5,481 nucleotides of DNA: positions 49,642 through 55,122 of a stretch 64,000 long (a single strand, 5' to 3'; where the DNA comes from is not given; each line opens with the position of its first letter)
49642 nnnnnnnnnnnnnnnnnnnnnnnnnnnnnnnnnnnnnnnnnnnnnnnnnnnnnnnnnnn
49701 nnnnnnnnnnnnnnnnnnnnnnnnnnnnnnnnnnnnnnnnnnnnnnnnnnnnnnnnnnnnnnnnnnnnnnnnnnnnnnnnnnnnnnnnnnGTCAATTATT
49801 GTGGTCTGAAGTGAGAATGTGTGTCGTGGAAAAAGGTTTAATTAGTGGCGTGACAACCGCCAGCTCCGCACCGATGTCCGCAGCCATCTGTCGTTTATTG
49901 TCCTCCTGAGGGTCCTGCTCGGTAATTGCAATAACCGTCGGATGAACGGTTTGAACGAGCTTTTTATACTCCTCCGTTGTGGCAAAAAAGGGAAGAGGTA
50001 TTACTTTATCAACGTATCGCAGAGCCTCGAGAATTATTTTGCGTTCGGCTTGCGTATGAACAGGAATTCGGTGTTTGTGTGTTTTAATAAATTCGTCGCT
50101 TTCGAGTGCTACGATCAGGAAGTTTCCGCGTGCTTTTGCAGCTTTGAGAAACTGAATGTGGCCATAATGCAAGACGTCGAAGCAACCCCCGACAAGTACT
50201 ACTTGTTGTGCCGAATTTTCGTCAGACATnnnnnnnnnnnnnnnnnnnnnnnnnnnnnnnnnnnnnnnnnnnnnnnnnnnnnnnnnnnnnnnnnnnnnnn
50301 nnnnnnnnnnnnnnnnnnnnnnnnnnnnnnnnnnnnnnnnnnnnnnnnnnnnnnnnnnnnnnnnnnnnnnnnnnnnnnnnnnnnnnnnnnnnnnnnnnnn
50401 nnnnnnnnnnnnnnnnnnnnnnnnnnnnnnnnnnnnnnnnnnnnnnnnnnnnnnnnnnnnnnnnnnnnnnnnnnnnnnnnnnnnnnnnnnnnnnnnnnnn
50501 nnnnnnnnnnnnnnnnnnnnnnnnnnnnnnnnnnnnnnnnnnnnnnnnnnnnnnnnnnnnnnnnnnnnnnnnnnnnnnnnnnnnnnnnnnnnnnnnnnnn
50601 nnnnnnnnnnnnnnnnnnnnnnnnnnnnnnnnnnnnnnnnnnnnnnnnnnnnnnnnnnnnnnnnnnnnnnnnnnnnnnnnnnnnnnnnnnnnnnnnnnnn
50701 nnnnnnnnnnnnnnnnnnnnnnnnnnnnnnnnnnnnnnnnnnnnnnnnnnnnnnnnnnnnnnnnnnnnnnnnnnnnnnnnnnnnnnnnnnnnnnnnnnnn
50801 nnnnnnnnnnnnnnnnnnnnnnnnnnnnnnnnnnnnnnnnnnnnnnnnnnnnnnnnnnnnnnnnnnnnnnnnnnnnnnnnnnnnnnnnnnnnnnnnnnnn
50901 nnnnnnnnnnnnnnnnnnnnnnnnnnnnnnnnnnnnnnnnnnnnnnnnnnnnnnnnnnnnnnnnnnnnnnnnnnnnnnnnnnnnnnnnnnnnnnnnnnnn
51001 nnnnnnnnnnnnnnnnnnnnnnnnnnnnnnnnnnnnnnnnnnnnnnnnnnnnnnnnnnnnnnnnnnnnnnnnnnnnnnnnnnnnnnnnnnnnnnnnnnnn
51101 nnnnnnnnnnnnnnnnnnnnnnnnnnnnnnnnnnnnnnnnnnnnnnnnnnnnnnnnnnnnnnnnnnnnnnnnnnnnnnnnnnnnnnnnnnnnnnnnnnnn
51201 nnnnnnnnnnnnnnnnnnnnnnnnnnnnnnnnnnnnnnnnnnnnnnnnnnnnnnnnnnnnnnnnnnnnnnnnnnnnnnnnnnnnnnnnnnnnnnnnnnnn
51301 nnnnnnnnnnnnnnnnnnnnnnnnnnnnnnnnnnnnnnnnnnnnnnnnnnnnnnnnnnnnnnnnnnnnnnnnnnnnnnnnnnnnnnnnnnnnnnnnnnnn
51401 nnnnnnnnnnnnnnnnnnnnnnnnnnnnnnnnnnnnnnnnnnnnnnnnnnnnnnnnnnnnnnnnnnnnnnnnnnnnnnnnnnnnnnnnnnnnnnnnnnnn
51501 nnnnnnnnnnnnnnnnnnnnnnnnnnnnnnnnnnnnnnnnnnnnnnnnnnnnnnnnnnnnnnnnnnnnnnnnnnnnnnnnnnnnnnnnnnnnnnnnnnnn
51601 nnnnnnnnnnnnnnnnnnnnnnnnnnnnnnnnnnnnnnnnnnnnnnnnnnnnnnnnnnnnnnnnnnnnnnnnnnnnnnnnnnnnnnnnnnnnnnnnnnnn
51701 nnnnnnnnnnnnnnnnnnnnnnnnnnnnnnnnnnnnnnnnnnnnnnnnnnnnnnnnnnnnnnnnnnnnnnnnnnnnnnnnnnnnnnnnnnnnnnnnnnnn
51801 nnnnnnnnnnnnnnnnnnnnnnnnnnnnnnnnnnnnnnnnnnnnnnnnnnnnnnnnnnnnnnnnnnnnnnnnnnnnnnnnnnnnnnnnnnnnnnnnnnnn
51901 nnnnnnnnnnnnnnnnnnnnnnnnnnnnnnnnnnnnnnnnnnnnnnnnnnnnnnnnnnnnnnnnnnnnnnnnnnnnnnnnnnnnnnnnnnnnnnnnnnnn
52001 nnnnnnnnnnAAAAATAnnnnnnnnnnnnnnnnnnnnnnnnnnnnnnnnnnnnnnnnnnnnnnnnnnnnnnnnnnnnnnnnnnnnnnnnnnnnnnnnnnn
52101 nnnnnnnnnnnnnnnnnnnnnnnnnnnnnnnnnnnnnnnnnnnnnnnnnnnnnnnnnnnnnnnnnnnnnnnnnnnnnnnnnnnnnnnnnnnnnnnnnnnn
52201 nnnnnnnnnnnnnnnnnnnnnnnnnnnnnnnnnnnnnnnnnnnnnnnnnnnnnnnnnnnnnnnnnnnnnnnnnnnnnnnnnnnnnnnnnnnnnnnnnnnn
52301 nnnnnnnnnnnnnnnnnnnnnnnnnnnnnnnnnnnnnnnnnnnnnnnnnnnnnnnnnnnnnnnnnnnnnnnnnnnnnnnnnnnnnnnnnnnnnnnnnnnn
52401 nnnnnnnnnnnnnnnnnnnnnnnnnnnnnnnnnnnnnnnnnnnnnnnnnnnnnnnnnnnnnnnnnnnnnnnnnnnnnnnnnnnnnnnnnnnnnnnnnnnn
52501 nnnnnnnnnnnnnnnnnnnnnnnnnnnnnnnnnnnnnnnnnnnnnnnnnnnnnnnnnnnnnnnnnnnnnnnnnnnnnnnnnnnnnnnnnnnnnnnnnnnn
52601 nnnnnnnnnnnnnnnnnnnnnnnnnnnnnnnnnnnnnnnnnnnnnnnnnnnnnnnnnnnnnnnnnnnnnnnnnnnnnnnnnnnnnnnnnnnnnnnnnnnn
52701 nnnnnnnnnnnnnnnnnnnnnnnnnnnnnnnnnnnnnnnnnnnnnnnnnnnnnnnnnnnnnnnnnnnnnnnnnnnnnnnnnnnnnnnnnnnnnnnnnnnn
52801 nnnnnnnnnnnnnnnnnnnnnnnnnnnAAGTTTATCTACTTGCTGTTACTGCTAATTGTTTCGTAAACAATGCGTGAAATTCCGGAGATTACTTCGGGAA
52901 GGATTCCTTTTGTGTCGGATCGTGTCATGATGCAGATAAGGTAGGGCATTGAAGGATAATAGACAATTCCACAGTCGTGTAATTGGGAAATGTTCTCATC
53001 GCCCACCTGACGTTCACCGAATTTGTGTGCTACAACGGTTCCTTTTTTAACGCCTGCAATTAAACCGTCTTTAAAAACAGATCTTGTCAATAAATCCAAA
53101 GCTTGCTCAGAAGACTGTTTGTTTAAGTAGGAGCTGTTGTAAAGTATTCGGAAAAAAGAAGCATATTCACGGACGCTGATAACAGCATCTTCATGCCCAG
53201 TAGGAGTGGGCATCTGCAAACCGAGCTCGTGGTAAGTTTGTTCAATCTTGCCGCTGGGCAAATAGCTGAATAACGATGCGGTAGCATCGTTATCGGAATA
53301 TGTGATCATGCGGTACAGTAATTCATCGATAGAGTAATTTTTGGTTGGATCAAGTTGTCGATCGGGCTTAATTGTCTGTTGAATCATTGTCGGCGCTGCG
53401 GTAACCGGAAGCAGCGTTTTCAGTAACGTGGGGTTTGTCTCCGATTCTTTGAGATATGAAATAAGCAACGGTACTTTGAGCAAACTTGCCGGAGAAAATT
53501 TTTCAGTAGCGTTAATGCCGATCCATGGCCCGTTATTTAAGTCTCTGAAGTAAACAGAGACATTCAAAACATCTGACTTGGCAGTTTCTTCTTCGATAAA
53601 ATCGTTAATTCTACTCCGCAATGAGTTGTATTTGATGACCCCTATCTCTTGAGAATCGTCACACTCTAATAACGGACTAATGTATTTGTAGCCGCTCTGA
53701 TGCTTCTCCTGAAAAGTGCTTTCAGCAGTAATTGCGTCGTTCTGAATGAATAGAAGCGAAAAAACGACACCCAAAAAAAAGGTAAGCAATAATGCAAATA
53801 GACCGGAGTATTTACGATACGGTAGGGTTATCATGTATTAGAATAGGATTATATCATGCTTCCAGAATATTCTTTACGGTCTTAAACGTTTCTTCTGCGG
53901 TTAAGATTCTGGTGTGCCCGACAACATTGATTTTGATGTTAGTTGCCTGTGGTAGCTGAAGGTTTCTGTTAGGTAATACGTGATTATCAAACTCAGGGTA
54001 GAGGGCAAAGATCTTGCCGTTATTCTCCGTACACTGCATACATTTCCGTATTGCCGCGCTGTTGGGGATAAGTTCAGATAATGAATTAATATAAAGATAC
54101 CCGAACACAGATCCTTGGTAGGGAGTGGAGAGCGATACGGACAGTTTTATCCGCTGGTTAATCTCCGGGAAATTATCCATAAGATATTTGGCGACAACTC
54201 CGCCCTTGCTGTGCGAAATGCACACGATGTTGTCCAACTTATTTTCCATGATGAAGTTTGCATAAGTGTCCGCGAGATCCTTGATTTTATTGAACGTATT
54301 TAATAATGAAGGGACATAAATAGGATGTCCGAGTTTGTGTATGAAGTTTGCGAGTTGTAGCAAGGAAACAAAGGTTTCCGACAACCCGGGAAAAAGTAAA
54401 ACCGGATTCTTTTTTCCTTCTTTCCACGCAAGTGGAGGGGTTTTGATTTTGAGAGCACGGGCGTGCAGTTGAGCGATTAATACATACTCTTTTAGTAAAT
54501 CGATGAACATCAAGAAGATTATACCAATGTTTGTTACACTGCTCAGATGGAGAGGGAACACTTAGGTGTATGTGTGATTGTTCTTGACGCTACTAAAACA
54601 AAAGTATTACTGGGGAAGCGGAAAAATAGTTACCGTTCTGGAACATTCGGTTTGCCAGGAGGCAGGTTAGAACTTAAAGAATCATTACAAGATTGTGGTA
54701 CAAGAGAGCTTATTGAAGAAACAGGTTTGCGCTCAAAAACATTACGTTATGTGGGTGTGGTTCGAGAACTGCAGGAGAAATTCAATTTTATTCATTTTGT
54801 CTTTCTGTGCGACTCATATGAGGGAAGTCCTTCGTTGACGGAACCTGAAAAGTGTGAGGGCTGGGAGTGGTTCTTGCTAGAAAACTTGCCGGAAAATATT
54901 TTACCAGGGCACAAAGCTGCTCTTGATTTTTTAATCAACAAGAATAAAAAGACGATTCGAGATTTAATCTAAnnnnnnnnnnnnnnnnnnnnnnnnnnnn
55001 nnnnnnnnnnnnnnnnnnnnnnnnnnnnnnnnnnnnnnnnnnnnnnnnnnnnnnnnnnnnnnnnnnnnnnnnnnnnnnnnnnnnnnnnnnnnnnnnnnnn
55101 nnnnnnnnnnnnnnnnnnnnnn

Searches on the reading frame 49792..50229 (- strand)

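Call 56: search_protein_families(library=pfam, proteins=[window:49792-50229:-], max_evalue=0.01)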
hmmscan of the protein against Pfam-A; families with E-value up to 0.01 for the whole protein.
window:49792-50229:- (145 aa): 2 families
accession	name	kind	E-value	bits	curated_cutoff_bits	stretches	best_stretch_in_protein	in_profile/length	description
PF01467.32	CTP_transf_like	-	4.1e-15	56.6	21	1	12-104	1-88/133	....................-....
PF06574.18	FAD_syn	-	0.0056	17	27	0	6-83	4-87/158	FAD synthetase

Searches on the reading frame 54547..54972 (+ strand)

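Call 56: search_protein_families(library=pfam, proteins=[window:54547-54972:+], max_evalue=0.01)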
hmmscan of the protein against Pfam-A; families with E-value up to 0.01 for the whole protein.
window:54547-54972:+ (141 aa): 2 families
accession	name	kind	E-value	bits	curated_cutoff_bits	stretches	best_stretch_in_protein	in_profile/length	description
PF00293.34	NUDIX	-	1.8e-20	73.7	21.1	1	5-123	3-128/134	NUDIX domain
PF14815.12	NUDIX_4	-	0.00027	21.1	35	1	11-116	3-100/113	NUDIX domain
